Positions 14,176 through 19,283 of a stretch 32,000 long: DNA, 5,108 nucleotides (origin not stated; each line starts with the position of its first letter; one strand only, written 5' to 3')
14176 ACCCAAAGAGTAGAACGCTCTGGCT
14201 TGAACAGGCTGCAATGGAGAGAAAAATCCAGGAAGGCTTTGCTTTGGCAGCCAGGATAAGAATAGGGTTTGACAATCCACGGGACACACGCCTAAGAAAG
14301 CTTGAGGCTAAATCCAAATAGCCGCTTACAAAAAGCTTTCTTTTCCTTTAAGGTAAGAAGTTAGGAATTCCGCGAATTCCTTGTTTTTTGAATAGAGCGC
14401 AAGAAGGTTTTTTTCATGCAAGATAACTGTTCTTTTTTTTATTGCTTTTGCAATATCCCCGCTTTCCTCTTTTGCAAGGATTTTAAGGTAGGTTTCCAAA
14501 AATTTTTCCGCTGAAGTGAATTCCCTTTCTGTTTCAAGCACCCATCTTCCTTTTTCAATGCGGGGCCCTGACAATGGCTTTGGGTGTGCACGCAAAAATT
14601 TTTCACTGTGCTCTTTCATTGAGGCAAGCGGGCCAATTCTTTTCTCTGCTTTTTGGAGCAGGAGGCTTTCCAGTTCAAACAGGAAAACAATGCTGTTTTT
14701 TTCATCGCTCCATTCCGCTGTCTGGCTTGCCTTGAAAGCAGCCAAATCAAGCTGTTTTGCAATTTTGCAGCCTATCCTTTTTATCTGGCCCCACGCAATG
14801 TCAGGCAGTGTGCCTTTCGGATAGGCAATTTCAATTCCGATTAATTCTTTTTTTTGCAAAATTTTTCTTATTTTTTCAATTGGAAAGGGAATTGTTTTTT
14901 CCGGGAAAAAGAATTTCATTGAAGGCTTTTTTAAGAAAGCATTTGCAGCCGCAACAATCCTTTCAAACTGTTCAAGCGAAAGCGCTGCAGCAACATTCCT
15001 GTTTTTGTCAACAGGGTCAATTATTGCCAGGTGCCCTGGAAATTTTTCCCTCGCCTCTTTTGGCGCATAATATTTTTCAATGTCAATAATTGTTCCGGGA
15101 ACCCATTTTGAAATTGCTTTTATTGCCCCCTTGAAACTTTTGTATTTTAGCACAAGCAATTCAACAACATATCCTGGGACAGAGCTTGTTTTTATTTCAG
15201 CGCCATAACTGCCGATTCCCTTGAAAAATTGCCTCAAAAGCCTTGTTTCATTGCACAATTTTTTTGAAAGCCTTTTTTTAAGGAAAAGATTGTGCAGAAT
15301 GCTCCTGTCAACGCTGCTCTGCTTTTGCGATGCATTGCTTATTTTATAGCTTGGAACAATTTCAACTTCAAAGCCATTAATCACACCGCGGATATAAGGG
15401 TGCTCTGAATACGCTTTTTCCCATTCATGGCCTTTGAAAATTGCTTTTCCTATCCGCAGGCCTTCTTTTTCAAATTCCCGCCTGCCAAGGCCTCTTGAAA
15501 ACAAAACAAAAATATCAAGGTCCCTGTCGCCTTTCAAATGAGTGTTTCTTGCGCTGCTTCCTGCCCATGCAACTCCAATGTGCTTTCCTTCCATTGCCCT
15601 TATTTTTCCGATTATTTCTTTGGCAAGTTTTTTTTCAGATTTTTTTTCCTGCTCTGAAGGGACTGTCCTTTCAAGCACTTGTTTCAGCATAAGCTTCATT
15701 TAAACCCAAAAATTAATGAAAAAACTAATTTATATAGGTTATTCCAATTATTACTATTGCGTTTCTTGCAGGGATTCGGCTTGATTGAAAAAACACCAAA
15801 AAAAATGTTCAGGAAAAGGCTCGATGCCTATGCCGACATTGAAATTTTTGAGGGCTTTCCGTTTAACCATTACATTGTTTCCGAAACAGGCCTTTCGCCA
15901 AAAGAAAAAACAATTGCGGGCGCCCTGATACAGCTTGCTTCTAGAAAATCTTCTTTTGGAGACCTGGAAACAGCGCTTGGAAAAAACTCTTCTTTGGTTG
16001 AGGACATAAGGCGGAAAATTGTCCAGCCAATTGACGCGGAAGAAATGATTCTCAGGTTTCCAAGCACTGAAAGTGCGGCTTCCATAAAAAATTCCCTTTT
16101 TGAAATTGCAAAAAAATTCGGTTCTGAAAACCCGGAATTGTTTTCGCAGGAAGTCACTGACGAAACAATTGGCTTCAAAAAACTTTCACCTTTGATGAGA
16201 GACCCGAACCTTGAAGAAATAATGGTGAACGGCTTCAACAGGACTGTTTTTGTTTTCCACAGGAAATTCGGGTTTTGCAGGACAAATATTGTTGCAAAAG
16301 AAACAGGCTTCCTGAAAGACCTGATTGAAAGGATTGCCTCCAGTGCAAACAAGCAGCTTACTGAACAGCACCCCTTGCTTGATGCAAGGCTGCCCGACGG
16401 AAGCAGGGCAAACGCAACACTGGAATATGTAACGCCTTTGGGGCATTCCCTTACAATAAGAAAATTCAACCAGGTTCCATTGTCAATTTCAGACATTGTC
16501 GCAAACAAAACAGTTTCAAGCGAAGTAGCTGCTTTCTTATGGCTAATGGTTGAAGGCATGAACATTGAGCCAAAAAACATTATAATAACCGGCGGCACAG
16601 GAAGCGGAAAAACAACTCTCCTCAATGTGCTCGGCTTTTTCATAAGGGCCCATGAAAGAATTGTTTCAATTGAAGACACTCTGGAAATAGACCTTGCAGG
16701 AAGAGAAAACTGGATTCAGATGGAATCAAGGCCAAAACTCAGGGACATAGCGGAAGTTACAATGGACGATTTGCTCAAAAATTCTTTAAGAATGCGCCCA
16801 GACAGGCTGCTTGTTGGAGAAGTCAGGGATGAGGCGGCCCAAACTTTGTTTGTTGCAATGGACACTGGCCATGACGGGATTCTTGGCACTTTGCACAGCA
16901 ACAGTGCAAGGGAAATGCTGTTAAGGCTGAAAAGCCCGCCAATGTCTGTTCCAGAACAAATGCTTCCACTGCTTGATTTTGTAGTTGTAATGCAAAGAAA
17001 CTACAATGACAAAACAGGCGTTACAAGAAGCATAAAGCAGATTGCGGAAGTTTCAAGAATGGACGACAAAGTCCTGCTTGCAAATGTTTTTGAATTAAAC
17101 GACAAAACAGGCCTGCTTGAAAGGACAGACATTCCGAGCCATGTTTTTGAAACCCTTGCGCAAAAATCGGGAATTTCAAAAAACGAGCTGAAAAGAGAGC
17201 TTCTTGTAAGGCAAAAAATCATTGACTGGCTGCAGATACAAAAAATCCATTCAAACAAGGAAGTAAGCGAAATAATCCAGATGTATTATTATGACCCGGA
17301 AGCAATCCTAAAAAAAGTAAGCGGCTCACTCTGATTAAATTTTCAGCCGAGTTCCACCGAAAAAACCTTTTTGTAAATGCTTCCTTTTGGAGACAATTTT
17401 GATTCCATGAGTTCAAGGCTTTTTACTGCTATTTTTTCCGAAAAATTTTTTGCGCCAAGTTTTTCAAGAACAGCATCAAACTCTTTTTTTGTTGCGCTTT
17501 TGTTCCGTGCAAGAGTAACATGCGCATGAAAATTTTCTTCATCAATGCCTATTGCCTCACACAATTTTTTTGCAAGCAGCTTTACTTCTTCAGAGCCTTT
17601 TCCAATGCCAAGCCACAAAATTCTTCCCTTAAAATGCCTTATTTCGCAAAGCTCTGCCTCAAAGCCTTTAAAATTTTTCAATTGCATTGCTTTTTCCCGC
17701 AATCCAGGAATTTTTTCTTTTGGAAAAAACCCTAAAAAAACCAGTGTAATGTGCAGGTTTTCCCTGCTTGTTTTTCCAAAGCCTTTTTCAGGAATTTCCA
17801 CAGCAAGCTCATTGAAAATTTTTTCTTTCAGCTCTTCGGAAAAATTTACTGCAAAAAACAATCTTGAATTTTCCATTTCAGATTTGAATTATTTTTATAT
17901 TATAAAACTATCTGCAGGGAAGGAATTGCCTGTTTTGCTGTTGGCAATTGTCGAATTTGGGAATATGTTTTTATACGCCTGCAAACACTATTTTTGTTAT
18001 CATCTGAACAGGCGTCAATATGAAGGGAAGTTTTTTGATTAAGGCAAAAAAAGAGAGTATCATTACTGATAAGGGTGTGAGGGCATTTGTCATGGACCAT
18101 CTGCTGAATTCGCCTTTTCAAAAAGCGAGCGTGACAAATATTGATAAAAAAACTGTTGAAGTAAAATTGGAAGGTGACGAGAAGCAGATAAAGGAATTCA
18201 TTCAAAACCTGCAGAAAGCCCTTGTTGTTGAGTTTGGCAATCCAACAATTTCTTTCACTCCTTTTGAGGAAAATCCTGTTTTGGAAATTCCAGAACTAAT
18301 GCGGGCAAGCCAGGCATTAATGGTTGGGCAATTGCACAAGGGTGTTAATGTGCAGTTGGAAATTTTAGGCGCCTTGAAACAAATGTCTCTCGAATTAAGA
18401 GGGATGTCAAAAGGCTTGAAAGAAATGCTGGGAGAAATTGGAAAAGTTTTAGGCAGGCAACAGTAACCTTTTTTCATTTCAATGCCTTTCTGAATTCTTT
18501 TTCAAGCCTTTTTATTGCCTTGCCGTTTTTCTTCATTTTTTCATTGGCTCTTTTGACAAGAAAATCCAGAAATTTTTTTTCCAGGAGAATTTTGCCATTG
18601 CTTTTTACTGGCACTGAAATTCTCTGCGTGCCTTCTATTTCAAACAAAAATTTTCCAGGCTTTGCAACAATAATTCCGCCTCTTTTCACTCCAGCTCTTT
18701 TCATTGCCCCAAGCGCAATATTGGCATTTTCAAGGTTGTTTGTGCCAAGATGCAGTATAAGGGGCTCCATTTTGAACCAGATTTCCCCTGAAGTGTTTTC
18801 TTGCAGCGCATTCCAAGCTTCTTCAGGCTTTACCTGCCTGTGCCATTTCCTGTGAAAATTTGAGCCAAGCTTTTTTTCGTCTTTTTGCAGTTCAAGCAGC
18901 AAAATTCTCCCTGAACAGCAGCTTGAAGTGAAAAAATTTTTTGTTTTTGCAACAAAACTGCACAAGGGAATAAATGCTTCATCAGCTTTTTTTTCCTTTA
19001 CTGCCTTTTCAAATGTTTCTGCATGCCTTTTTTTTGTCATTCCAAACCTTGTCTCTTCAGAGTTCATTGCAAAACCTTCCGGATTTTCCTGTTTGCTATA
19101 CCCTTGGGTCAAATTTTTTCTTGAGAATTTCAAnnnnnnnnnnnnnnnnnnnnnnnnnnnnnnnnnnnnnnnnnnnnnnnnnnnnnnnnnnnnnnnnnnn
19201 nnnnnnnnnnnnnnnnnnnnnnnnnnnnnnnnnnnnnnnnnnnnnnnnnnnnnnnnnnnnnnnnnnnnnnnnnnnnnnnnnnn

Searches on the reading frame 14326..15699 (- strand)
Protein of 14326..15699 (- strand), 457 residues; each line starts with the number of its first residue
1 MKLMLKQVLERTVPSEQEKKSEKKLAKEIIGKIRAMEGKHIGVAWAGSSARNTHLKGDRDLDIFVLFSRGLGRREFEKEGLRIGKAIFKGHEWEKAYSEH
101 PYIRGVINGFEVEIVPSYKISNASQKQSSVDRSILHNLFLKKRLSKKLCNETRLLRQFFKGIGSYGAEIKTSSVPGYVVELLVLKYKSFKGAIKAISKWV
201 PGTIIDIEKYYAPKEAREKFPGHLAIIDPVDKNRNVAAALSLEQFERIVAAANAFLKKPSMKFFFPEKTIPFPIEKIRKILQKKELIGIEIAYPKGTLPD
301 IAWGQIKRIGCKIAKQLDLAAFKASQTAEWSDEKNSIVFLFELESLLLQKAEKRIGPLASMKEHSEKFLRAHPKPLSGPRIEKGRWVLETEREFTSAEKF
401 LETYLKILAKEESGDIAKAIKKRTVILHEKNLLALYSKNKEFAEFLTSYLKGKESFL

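Call 13: search_protein_families(library=pfam, proteins=[window:14326-15699:-], max_evalue=0.001)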
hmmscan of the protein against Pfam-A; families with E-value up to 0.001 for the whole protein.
window:14326-15699:- (457 aa): 3 families
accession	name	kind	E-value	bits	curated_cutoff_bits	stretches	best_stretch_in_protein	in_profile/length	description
PF09249.16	tRNA_NucTransf2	-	2.1e-36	125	27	1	150-265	1-113/113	tRNA nucleotidyltransferase, second domain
PF21133.2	CAA_C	-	1.1e-19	71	22.2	1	297-426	15-141/144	CCA-adding enzyme, C-terminal domain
PF01909.29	NTP_transf_2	-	7.3e-09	36.3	21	1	28-136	3-93/93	Nucleotidyltransferase domain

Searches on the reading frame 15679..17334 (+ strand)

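Call 13: search_protein_families(library=pfam, proteins=[window:15679-17334:+], max_evalue=0.001)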
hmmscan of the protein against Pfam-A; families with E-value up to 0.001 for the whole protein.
window:15679-17334:+ (551 aa): 1 family
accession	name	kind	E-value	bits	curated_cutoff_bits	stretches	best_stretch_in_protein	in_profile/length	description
PF00437.27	T2SSE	-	9.5e-40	136.8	24.9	1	203-429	37-265/370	Type II/IV secretion system protein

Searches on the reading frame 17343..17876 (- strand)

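Call 13: search_protein_families(library=pfam, proteins=[window:17343-17876:-], max_evalue=0.001)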
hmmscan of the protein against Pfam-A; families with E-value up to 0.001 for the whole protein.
window:17343-17876:- (177 aa): 3 families
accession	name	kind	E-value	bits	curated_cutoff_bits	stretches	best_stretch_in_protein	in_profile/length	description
PF02834.22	LigT_PEase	-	2.8e-18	66.3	23.3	2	111-168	27-87/87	LigT like Phosphoesterase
PF13563.12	2_5_RNA_ligase2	-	5.1e-15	56.3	27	1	23-159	11-148/152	2'-5' RNA ligase superfamily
PF10469.15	AKAP7_NLS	-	1.1e-05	25.9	24.4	1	36-175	38-207/208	AKAP7 2'5' RNA ligase-like domain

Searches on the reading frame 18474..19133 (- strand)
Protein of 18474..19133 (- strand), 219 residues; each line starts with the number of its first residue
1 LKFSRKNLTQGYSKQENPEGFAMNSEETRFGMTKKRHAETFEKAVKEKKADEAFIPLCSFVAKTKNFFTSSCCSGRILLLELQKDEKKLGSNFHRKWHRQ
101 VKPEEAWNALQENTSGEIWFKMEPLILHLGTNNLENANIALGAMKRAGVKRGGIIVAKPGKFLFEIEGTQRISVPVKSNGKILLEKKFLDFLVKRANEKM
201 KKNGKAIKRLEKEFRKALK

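Call 13: search_protein_families(library=pfam, proteins=[window:18474-19133:-], max_evalue=0.001)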
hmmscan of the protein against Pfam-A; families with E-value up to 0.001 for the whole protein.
window:18474-19133:- (219 aa): 1 family
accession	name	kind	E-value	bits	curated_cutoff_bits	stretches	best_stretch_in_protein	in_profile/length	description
PF02676.19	TYW3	-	2.4e-34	119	27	1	42-215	15-210/211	Methyltransferase TYW3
